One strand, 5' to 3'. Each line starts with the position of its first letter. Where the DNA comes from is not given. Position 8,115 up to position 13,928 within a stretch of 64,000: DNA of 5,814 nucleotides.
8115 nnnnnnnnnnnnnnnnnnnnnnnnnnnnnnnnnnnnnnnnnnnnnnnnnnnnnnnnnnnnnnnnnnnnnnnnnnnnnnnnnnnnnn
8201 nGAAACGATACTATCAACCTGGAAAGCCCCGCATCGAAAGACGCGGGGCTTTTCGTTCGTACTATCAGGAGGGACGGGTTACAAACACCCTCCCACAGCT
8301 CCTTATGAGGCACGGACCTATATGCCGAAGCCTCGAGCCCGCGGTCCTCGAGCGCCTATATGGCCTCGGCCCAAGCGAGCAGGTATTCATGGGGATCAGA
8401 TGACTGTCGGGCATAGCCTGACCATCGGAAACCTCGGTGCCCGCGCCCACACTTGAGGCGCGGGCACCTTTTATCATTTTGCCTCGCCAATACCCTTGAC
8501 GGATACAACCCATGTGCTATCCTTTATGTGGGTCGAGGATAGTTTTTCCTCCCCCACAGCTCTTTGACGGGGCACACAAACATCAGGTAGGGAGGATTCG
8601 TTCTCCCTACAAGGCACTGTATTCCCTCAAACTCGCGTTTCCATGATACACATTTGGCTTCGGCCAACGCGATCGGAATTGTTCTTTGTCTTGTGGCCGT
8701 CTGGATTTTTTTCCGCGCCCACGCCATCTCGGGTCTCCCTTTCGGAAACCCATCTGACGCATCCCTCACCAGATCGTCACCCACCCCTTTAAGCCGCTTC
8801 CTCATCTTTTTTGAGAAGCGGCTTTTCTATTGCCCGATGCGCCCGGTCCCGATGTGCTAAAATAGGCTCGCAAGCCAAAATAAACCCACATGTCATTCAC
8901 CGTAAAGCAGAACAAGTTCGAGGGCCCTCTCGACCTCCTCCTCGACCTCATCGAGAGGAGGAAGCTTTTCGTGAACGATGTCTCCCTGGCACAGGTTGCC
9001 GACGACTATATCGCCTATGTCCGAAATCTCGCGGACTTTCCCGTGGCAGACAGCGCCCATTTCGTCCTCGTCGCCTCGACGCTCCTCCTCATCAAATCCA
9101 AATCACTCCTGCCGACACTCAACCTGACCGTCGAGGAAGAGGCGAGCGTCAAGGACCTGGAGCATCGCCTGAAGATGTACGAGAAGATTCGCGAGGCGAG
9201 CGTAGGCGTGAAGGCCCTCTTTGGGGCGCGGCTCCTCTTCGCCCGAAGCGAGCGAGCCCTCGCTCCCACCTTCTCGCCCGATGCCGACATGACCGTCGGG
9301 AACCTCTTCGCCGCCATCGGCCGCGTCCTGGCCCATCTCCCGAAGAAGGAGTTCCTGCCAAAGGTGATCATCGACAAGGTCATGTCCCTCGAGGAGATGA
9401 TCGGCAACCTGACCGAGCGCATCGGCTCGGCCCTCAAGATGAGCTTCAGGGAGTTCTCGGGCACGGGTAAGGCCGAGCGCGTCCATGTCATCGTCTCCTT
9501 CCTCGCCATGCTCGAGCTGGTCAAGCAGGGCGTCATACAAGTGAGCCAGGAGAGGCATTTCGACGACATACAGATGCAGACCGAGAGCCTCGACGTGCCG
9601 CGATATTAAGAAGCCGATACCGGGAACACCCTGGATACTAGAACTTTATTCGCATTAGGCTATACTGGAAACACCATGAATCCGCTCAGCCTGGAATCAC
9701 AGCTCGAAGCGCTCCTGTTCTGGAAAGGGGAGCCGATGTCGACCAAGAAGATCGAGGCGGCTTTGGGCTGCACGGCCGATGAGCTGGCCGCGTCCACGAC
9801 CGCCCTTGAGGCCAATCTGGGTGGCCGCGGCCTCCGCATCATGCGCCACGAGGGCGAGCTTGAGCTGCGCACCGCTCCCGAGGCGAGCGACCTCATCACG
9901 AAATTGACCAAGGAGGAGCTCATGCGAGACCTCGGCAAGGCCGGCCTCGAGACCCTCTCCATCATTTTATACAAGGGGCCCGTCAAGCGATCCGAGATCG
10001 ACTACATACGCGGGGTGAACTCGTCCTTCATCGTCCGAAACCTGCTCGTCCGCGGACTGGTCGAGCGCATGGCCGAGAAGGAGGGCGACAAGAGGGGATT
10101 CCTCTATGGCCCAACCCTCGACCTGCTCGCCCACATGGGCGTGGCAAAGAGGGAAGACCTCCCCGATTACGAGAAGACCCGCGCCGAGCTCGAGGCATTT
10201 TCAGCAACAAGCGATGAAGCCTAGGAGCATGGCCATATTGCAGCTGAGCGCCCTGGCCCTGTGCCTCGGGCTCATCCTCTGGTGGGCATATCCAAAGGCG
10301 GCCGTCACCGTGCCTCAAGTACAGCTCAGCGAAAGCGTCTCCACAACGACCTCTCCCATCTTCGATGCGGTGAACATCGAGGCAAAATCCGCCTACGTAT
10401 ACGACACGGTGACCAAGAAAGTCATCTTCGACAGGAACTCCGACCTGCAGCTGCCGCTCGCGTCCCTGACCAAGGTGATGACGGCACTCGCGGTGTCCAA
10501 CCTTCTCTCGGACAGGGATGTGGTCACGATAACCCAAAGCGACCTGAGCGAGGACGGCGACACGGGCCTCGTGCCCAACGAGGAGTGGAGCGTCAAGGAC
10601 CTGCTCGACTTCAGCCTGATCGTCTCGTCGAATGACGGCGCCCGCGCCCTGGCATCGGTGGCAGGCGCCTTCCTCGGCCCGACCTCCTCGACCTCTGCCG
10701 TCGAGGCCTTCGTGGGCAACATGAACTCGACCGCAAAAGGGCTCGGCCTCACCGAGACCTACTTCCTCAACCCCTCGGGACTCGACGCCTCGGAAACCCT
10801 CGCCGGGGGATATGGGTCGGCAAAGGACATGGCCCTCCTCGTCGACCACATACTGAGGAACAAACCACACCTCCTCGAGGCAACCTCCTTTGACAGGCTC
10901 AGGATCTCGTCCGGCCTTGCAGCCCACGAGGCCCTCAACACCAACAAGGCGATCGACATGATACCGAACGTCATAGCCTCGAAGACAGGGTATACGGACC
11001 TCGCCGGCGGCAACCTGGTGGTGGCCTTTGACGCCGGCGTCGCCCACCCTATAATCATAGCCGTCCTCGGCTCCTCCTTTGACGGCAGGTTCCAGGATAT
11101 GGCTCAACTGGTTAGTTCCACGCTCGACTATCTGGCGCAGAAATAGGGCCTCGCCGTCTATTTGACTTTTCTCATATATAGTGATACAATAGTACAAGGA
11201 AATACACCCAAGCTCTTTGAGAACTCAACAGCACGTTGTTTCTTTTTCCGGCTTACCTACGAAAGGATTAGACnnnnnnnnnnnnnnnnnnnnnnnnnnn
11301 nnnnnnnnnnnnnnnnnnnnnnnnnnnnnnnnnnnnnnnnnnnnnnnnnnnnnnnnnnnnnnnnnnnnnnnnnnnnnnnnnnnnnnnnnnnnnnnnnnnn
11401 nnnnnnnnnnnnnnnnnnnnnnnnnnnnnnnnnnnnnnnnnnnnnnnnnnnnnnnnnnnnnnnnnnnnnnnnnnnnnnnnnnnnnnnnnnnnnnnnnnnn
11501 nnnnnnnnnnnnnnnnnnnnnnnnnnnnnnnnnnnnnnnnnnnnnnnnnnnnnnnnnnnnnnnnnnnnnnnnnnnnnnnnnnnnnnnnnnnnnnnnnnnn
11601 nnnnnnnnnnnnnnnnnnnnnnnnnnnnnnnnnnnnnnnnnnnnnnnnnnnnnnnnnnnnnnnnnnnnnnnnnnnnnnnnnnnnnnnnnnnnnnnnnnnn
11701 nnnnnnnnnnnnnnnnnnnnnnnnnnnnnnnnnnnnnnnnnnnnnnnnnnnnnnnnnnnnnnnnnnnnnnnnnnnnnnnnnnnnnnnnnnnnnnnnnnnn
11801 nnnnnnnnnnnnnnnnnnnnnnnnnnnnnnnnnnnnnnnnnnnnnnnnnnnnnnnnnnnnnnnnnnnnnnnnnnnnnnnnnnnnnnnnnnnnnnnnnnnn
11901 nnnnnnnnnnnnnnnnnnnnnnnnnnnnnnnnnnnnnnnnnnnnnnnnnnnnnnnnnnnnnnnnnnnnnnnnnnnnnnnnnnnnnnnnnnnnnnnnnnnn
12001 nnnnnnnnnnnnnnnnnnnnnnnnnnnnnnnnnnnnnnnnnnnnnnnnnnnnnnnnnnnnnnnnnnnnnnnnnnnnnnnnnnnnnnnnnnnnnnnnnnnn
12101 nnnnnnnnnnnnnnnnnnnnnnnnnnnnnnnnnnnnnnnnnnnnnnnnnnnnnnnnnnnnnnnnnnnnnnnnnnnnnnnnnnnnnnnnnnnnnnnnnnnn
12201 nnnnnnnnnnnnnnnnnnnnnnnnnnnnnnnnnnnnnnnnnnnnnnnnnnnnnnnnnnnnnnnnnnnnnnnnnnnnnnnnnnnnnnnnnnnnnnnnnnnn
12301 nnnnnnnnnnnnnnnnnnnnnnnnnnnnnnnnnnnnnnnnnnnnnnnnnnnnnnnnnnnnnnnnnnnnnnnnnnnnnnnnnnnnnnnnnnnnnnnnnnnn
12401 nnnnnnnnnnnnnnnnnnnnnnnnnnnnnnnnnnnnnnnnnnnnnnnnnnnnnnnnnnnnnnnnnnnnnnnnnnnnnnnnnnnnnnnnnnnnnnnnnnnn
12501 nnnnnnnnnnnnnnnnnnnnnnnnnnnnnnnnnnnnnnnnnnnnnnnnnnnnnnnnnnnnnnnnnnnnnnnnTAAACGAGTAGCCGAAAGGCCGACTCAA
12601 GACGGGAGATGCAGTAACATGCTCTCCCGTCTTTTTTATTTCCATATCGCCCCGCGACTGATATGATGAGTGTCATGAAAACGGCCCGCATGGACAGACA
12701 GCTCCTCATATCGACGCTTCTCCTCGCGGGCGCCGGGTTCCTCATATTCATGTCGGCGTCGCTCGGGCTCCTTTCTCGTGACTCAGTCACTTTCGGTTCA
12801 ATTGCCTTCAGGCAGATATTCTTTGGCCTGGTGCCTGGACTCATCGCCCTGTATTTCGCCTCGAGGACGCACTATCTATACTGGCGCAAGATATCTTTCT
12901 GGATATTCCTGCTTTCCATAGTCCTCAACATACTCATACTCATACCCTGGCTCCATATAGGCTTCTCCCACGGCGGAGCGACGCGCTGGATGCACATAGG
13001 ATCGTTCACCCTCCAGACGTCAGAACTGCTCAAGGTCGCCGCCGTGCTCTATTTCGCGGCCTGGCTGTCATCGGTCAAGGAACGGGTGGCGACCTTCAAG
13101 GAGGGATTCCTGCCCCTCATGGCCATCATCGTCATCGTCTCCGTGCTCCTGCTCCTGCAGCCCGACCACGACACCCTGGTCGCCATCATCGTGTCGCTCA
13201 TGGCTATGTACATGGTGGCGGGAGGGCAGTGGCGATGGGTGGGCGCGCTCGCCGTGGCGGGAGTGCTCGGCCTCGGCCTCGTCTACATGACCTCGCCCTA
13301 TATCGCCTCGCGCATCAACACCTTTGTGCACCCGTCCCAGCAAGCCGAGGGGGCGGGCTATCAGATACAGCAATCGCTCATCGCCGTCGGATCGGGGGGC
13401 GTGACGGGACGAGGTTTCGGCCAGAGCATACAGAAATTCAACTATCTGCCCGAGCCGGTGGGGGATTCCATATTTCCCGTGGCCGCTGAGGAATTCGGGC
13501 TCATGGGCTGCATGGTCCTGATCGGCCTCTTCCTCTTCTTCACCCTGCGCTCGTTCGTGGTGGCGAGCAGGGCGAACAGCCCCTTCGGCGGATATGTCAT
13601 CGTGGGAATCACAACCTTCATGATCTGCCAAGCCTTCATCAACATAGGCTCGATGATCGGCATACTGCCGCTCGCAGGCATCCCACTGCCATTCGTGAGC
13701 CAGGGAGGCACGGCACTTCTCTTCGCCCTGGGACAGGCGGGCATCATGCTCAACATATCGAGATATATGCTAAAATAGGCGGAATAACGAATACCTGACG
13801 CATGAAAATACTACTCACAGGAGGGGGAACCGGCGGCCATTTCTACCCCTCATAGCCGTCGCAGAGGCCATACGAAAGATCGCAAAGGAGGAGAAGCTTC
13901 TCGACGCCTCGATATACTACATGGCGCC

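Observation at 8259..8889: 630-bp ORF-poor spacer between aspS and scpA with internal terminators, a promoter-like element, multiple hairpins and a repeated ~22-nt motif: candidate small RNA(s)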

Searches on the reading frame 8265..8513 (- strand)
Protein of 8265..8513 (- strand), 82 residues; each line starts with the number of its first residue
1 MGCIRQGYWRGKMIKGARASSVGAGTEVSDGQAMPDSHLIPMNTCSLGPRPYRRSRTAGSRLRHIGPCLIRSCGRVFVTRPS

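Call 10: search_protein_families(library=pfam, proteins=[window:8265-8513:-], max_evalue=0.01)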
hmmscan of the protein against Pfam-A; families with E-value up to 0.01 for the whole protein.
window:8265-8513:- (82 aa): 0 families

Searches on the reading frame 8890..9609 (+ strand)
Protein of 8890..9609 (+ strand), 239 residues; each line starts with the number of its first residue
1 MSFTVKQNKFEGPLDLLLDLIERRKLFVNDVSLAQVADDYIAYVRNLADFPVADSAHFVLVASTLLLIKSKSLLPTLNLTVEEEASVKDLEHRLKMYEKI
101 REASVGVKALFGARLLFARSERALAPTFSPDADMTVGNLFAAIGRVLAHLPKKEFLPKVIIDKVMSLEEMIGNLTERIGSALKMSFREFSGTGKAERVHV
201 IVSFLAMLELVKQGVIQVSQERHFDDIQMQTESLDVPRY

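Call 10: search_protein_families(library=pfam, proteins=[window:8890-9609:+], max_evalue=0.01)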
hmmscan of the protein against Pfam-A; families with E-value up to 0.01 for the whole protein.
window:8890-9609:+ (239 aa): 1 family
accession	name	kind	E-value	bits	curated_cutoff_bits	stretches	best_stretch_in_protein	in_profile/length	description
PF02616.19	SMC_ScpA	-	1.4e-18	68.2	24.6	2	20-100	1-82/232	Segregation and condensation protein ScpA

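Call 24: find_encoding_contigs(protein=window:8890-9609:+, flank=3000, max_places=10)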
Protein window:8890-9609:+ (239 aa): 3 contigs read that carry it; 3 places shown.
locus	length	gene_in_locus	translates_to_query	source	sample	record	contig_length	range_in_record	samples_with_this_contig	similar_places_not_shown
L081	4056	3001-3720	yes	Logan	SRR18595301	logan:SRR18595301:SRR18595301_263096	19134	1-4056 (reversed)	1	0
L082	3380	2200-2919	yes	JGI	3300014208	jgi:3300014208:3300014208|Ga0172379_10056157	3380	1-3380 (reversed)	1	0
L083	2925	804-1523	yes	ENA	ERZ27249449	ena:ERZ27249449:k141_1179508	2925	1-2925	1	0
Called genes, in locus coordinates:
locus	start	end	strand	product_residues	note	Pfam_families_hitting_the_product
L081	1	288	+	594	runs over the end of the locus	PF00664:ABC_membrane, PF02463:SMC_N (faint), PF00005:ABC_tran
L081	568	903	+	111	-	-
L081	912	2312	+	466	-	PF01336:tRNA_anti-codon, PF00152:tRNA-synt_2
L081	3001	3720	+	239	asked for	PF02616:SMC_ScpA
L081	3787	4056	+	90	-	?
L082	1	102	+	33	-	?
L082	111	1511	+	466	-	PF01336:tRNA_anti-codon, PF00152:tRNA-synt_2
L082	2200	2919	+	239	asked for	PF02616:SMC_ScpA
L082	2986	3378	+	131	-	?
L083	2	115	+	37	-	?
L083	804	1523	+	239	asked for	PF02616:SMC_ScpA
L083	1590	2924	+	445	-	?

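Call 28: find_homologous_proteins(query=window:8890-9609:+, max_evalue=1e-40)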
Query window:8890-9609:+ (239 aa): 6346 proteins with E <= 1e-40 among 8000 candidates; the best 120 are listed.
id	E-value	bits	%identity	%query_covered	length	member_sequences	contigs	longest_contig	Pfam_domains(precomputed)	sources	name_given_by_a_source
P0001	8.5e-146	502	100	100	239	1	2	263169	PF02616.20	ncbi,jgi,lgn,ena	ncbi:MAG: ScpA family protein [Candidatus Paceibacterota bacterium]|jgi:segregation and condensation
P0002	1.6e-130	452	89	100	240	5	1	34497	PF02616.20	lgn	-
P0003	1.1e-128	446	86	100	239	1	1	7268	PF02616.20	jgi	-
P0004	1.2e-125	436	85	100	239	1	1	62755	PF02616.20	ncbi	-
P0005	1.4e-123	429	84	100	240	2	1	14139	PF02616.20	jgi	jgi:segregation and condensation protein A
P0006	7.0e-123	427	83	100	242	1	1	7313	PF02616.20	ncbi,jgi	jgi:segregation and condensation protein A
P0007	1.9e-118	412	81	100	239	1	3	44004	PF02616.20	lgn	-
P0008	1.3e-111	390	77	100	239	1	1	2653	PF02616.20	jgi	jgi:segregation and condensation protein A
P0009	2.7e-111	389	76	100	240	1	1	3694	PF02616.20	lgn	-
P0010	3.2e-111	389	76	100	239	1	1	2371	PF02616.20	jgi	jgi:segregation and condensation protein A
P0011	3.2e-110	385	74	100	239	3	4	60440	PF02616.20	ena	-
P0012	3.2e-110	385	75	100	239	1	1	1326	PF02616.20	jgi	jgi:segregation and condensation protein A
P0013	3.6e-110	385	74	100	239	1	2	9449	PF02616.20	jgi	jgi:segregation and condensation protein A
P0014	1.8e-109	383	75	100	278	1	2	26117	PF02616.20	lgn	-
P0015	2.0e-109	383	76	100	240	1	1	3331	PF02616.20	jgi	jgi:segregation and condensation protein A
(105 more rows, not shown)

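Call 29: find_encoding_contigs(protein=P0002, flank=4000, max_places=2)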
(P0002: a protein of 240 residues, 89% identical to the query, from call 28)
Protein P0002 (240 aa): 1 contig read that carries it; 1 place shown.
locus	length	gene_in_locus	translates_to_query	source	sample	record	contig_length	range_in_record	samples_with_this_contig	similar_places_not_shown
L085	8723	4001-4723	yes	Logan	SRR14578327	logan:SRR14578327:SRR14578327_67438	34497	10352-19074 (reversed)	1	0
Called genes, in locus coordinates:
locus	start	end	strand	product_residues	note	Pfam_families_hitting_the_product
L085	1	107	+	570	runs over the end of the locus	PF00664:ABC_membrane, PF02463:SMC_N (weak), PF00005:ABC_tran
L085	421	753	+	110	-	-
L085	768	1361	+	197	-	PF04264:YceI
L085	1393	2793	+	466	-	PF01336:tRNA_anti-codon, PF00152:tRNA-synt_2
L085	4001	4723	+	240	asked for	PF02616:SMC_ScpA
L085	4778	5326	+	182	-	PF04079:SMC_ScpB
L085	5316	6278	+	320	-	PF00768:Peptidase_S11, PF13354:Beta-lactamase2 (faint)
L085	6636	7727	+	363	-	PF01098:FTSW_RODA_SPOVE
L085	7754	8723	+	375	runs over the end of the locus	PF03033:Glyco_transf_28, PF04101:Glyco_tran_28_C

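Call 30: find_encoding_contigs(protein=P0003, flank=4000, max_places=2)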
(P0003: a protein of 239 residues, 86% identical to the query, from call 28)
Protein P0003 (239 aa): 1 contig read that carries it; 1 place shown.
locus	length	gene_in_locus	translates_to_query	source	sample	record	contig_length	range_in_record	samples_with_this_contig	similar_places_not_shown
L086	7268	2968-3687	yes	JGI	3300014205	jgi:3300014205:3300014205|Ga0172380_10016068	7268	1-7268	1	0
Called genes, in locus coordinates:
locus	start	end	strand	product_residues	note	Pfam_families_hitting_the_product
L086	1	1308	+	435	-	?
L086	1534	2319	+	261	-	PF07963:N_methyl (weak), PF13385:Laminin_G_3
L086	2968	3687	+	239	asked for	PF02616:SMC_ScpA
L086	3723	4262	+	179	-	PF04079:SMC_ScpB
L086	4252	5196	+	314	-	PF00768:Peptidase_S11, PF13354:Beta-lactamase2 (weak)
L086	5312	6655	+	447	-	-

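Call 31: find_encoding_contigs(protein=P0004, flank=4000, max_places=2)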
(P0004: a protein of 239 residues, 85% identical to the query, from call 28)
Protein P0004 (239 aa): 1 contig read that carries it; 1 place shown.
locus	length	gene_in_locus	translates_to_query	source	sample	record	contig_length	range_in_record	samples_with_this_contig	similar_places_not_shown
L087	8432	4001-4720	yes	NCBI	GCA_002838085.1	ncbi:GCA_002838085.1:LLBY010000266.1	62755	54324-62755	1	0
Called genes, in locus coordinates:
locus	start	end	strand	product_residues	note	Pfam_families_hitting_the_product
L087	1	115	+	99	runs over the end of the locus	PF02452:PemK_toxin (weak)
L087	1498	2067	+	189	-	PF00152:tRNA-synt_2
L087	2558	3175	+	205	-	PF13385:Laminin_G_3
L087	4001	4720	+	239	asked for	PF02616:SMC_ScpA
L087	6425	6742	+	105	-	PF00768:Peptidase_S11 (weak)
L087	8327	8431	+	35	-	?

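Call 32: find_encoding_contigs(protein=P0005, flank=4000, max_places=2)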
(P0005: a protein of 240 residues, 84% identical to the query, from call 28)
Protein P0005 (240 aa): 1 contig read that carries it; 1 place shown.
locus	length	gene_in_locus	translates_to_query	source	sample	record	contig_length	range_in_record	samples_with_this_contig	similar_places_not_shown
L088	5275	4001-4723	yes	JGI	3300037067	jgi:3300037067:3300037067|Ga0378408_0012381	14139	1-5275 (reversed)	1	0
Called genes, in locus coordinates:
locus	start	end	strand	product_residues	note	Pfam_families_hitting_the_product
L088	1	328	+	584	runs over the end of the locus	PF00664:ABC_membrane, PF00005:ABC_tran, PF13304:AAA_21 (faint)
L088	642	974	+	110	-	-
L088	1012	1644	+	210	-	PF04264:YceI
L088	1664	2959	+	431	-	PF01336:tRNA_anti-codon, PF00152:tRNA-synt_2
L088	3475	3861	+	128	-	PF02452:PemK_toxin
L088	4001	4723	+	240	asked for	PF02616:SMC_ScpA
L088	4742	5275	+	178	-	?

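Call 80: find_encoding_contigs(protein=P0007, flank=4000, max_places=1)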
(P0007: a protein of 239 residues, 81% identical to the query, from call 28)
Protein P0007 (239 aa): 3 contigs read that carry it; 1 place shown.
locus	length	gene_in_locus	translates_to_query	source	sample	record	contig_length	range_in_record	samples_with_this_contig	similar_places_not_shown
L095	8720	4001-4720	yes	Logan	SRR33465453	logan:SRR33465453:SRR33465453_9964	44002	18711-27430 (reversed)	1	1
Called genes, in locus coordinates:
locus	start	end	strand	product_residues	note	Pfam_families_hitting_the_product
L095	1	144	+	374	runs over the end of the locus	PF00583:Acetyltransf_1, PF13673:Acetyltransf_10, PF08445:FR47 (weak), PF13508:Acetyltransf_7, PF08241:Methyltransf_11 (weak), PF13649:Methyltransf_25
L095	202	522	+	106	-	-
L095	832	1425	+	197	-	PF04264:YceI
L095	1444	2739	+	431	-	PF01336:tRNA_anti-codon, PF00152:tRNA-synt_2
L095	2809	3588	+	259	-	PF07963:N_methyl, PF13385:Laminin_G_3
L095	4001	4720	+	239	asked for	PF02616:SMC_ScpA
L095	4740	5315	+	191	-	PF04079:SMC_ScpB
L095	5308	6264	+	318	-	PF00768:Peptidase_S11, PF13354:Beta-lactamase2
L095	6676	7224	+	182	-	-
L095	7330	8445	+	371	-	PF01098:FTSW_RODA_SPOVE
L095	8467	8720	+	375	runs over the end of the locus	PF03033:Glyco_transf_28, PF04101:Glyco_tran_28_C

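Call 81: find_encoding_contigs(protein=P0006, flank=4000, max_places=1)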
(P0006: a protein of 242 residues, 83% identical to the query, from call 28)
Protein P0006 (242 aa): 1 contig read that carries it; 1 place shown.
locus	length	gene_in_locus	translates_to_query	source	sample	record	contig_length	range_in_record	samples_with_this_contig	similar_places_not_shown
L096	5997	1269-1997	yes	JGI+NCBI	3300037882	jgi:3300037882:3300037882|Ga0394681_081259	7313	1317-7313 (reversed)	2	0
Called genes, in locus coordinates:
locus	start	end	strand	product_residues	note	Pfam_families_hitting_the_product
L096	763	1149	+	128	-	PF02452:PemK_toxin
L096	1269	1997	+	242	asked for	PF02616:SMC_ScpA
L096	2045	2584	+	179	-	PF04079:SMC_ScpB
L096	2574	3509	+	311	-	PF00768:Peptidase_S11, PF13354:Beta-lactamase2 (weak)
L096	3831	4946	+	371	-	PF01098:FTSW_RODA_SPOVE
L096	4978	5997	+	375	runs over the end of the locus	PF03033:Glyco_transf_28, PF04101:Glyco_tran_28_C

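Call 82: find_encoding_contigs(protein=P0011, flank=4000, max_places=1)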
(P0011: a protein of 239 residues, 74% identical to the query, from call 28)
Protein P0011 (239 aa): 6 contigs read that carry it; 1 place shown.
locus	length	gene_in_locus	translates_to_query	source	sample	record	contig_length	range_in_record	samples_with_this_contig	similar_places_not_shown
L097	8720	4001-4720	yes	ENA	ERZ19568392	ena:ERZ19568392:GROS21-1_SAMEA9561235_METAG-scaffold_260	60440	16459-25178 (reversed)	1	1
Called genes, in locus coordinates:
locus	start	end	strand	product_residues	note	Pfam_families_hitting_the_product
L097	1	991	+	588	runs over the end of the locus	PF00664:ABC_membrane, PF00005:ABC_tran, PF02463:SMC_N (weak)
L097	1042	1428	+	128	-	PF02452:PemK_toxin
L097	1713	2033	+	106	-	-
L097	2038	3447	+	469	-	PF01336:tRNA_anti-codon, PF00152:tRNA-synt_2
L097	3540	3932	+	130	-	-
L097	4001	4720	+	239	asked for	PF02616:SMC_ScpA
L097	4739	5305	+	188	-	PF04079:SMC_ScpB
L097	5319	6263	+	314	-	PF00768:Peptidase_S11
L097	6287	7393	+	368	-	PF01098:FTSW_RODA_SPOVE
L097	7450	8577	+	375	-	PF03033:Glyco_transf_28, PF04101:Glyco_tran_28_C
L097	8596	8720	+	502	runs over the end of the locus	PF00749:tRNA-synt_1c, PF19269:Anticodon_2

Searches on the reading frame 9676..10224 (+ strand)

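Call 10: search_protein_families(library=pfam, proteins=[window:9676-10224:+], max_evalue=0.01)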
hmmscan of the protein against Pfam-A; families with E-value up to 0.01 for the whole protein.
window:9676-10224:+ (182 aa): 1 family
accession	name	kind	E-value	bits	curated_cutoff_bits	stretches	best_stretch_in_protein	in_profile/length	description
PF04079.22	SMC_ScpB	-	5.5e-37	127.3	27.4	1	9-164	2-159/160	Segregation and condensation complex subunit ScpB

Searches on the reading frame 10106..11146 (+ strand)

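Call 10: search_protein_families(library=pfam, proteins=[window:10106-11146:+], max_evalue=0.01)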
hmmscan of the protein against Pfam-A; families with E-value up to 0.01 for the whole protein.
window:10106-11146:+ (346 aa): 4 families
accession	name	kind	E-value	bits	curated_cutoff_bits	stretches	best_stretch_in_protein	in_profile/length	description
PF00768.25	Peptidase_S11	-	6.8e-38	130.9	27.6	1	89-323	8-237/239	D-alanyl-D-alanine carboxypeptidase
PF13354.11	Beta-lactamase2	-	9e-09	35.4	22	1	96-296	2-189/214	Beta-lactamase enzyme family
PF00144.29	Beta-lactamase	-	0.0016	18.1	27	0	95-138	16-71/329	Beta-lactamase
PF02113.21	Peptidase_S13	-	0.0056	15.9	22.8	0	95-134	19-59/444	D-Ala-D-Ala carboxypeptidase 3 (S13) family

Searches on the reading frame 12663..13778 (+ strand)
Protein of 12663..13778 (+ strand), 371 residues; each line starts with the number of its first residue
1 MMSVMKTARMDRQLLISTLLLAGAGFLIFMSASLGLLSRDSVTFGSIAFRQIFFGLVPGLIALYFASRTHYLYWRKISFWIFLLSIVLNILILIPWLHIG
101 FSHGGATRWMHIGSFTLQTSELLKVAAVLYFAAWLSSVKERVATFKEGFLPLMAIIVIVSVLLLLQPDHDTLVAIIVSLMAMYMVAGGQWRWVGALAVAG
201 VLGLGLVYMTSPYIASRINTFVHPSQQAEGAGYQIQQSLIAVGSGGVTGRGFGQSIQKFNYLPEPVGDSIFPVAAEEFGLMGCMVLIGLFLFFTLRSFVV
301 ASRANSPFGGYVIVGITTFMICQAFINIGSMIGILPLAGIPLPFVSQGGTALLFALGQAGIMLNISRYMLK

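Call 96: search_protein_families(library=pfam, proteins=[window:12663-13778:+], max_evalue=0.01)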
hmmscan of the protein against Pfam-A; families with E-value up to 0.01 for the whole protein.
window:12663-13778:+ (371 aa): 1 family
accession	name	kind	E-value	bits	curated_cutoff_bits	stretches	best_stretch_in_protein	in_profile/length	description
PF01098.24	FTSW_RODA_SPOVE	-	1.3e-84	284.7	26.4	1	13-368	2-353/356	Cell cycle protein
